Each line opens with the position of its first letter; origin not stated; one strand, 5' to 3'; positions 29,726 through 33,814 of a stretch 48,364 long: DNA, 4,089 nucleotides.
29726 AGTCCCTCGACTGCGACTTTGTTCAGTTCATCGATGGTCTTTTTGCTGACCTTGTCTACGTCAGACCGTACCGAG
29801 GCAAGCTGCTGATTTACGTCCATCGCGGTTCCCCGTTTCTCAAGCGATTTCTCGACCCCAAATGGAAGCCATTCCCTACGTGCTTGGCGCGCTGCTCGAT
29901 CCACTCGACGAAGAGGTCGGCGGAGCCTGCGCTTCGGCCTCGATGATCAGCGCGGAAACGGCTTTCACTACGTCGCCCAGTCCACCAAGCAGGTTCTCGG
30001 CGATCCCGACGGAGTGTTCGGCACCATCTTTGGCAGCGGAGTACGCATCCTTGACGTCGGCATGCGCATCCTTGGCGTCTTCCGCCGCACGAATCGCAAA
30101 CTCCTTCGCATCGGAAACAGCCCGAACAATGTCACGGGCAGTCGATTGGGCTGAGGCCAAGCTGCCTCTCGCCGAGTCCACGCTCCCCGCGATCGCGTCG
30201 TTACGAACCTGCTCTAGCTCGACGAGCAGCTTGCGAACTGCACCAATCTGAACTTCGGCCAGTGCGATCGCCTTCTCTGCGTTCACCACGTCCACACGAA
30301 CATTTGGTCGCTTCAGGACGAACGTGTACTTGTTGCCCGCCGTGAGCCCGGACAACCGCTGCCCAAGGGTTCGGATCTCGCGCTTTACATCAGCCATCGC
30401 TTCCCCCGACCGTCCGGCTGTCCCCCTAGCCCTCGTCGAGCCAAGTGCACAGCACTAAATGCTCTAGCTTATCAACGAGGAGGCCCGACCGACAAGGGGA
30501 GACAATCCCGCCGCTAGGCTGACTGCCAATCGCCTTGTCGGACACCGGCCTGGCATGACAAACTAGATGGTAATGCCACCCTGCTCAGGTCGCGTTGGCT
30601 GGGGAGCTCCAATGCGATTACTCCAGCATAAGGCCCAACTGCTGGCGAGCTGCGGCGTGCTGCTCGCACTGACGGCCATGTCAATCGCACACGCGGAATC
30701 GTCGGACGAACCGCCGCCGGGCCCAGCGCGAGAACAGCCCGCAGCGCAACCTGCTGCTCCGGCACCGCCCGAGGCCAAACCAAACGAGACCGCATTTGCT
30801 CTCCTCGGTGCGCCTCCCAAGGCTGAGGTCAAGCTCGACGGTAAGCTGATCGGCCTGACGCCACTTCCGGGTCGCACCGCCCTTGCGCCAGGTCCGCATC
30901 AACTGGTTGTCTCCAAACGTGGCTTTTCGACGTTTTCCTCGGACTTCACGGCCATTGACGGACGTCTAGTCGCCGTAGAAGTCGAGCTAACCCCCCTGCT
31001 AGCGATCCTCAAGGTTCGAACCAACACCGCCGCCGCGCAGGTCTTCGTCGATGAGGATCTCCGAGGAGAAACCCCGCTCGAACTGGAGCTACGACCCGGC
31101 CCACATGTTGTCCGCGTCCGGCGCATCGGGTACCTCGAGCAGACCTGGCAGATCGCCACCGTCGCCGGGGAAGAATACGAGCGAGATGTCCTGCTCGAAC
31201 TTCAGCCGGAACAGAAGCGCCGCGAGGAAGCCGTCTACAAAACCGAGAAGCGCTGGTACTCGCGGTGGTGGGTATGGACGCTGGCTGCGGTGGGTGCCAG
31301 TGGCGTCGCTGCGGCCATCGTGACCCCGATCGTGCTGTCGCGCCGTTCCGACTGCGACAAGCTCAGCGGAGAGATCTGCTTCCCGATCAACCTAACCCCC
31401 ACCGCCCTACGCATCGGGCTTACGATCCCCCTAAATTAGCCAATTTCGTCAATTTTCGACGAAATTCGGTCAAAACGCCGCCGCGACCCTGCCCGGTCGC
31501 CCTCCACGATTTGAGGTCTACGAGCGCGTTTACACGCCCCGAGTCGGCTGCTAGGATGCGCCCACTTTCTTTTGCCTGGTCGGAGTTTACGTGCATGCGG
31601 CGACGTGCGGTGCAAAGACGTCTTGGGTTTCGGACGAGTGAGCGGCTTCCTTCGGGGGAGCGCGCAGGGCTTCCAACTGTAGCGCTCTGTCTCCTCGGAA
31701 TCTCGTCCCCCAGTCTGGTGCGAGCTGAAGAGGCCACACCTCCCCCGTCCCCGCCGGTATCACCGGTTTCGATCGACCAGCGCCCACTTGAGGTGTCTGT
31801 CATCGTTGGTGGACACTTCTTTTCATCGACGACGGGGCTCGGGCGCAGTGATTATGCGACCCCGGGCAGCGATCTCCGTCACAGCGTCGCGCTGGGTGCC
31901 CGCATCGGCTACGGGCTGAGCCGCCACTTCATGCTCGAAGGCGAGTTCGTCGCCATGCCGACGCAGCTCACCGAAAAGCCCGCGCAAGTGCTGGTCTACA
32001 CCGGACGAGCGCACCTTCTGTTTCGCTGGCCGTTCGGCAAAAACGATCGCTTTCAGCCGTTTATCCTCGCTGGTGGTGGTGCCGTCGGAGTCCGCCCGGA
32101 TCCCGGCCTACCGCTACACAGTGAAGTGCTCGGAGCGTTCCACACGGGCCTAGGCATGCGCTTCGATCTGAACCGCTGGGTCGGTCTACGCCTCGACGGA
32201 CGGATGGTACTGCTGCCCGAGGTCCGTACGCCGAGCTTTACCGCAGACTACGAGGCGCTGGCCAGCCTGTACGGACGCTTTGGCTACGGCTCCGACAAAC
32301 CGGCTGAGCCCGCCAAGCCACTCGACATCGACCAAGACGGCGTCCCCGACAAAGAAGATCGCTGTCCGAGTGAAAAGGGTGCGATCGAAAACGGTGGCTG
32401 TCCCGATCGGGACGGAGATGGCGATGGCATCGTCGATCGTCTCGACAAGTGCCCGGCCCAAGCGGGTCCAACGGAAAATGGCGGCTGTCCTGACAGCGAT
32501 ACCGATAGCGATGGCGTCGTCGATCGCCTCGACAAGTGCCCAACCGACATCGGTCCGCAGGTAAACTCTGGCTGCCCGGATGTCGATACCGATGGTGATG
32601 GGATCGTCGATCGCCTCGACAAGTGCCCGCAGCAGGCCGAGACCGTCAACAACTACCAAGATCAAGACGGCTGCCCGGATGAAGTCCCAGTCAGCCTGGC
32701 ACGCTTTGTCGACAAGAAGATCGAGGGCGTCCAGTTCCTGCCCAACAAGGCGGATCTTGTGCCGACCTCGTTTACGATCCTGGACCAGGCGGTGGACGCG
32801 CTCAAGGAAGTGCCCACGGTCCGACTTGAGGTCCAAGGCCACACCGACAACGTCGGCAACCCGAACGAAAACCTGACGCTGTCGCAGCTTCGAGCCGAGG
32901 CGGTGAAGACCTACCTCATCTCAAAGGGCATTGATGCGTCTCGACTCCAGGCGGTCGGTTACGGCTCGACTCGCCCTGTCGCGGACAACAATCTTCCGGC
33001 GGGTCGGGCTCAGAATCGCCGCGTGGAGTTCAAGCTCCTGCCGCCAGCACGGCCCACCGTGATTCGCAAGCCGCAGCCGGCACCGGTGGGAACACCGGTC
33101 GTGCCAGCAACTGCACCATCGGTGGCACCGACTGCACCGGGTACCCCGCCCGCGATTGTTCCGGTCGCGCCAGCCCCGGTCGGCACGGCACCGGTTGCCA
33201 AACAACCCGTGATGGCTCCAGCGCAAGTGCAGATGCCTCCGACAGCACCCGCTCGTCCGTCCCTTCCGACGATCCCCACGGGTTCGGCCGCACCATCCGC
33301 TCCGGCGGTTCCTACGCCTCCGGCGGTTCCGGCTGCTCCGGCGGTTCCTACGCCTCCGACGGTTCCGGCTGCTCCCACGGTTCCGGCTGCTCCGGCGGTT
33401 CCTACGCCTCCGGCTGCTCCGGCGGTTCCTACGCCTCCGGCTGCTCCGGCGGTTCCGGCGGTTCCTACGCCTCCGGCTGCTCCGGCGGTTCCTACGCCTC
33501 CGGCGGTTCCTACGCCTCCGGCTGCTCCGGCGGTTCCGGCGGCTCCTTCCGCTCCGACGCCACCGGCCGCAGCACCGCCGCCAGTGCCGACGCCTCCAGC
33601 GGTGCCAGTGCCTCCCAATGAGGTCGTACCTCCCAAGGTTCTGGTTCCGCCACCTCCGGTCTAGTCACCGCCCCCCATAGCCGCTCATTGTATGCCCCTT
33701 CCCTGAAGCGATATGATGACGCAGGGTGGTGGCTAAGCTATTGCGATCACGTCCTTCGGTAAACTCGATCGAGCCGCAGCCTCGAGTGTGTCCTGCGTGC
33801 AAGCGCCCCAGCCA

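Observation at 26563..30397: T6SS operon opens with two Ala/Lys-rich helical proteins, one of them a 1.1-kDa-residue repeat giant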

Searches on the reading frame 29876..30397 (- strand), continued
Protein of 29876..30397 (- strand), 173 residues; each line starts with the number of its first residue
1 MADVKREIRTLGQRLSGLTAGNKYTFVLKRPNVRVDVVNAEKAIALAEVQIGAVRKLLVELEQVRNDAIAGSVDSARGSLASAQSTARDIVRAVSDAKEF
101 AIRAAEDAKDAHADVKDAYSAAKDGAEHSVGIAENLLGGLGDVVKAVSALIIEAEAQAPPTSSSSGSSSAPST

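Call 96: list_cluster_members(proteins=[window:29879-30397:-, window:26566-29823:-, window:25413-26561:-])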
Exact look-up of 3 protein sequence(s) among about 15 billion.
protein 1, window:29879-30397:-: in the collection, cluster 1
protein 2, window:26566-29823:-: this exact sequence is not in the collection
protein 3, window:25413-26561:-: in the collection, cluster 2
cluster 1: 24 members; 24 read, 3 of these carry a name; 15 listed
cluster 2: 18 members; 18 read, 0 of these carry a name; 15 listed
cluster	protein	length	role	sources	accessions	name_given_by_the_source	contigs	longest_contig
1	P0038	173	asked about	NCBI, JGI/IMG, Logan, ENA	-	-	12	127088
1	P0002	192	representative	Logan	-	-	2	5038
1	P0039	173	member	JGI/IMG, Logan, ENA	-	hypothetical protein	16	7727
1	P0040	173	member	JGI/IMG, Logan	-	hypothetical protein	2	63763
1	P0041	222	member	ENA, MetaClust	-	\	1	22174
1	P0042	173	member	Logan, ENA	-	-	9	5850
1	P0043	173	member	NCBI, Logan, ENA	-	-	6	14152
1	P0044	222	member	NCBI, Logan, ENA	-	-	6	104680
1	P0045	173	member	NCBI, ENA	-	-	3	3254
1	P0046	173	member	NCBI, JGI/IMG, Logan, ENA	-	-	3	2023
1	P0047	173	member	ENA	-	-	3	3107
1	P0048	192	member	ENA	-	-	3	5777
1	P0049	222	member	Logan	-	-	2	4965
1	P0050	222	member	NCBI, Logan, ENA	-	-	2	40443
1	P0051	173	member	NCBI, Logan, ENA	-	-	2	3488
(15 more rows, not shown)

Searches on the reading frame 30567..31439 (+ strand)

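Call 6: search_protein_families(library=pfam, proteins=[window:30567-31439:+], max_evalue=0.01)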
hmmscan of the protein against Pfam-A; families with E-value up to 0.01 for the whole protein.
window:30567-31439:+ (290 aa): 2 families
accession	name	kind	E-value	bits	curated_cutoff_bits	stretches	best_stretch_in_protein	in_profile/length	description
PF08308.17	PEGA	-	2.8e-18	66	20.8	2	147-211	3-68/71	PEGA domain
PF13620.12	CarboxypepD_reg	-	4.8e-06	27.3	32.3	0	104-142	43-82/82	Carboxypeptidase regulatory-like domain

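Call 19: search_protein_families(library=ncbifam, proteins=[window:30567-31439:+], max_evalue=0.01)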
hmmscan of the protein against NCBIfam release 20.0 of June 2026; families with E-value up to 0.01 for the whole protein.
window:30567-31439:+ (290 aa): 0 families

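Call 51: search_protein_families(library=padloc, proteins=[window:30567-31439:+], max_evalue=0.01)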
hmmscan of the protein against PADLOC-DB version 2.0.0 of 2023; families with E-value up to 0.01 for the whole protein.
window:30567-31439:+ (290 aa): 0 families

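Call 52: search_protein_families(library=phrogs, proteins=[window:30567-31439:+], max_evalue=0.01)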
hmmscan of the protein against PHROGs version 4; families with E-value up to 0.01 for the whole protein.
window:30567-31439:+ (290 aa): 0 families

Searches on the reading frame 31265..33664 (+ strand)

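Call 6: search_protein_families(library=pfam, proteins=[window:31265-33664:+], max_evalue=0.01)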
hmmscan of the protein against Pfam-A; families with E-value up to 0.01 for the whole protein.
window:31265-33664:+ (799 aa): 4 families
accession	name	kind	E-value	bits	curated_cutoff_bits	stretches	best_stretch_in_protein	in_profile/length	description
PF00691.25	OmpA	-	5.3e-22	78.4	27.2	1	491-585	2-98/98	OmpA family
PF02412.23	TSP_3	-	6.4e-13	48.6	25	2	437-460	12-34/36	Thrombospondin type 3 repeat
PF05359.17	DUF748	-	0.0012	17.4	50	0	483-529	875-921/1037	Domain of Unknown Function (DUF748)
PF13505.12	OMP_b-brl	-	0.0013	19.4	28.7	1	190-311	26-149/175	Outer membrane protein beta-barrel domain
